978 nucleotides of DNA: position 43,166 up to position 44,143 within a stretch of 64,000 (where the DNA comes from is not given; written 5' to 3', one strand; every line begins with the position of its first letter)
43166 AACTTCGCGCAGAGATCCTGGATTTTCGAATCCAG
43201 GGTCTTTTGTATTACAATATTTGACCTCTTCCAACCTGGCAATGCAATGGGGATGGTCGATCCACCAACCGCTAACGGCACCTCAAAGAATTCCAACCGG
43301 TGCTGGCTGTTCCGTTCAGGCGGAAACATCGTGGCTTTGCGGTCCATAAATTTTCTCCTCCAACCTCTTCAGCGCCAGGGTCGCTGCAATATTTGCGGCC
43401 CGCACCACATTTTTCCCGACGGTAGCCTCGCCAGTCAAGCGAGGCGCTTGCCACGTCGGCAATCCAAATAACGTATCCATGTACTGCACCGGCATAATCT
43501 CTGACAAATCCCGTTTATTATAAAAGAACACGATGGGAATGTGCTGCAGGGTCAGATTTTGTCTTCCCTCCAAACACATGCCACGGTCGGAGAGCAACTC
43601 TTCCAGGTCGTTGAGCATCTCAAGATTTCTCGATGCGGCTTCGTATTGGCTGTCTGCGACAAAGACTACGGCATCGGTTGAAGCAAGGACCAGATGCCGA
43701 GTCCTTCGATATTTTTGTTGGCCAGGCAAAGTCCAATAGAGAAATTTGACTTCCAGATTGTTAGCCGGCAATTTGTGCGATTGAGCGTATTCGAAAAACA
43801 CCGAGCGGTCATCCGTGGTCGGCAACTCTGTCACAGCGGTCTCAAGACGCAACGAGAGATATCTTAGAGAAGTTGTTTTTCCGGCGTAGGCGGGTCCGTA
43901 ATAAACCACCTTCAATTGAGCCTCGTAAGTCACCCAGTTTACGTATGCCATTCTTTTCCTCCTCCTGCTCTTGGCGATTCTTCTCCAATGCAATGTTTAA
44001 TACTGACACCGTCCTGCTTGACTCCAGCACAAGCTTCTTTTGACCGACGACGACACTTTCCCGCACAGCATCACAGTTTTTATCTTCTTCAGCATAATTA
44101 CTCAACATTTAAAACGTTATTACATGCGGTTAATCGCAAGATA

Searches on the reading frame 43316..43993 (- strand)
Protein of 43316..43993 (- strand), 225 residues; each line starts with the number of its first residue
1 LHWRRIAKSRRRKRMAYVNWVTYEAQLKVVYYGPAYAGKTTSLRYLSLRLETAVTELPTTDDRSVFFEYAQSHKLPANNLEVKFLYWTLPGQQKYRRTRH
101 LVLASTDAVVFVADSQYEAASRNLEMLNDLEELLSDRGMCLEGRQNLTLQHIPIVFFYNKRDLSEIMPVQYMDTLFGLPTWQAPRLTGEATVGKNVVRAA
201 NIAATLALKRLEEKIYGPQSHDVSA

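Call 61: search_protein_families(library=pfam, proteins=[window:43316-43993:-], max_evalue=0.00001)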
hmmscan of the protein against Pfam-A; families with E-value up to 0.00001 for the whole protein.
window:43316-43993:- (225 aa): 1 family
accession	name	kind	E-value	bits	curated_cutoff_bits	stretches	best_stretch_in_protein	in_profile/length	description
PF00025.27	Arf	-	1.5e-11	44.5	22.3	1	23-180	11-144/174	ADP-ribosylation factor family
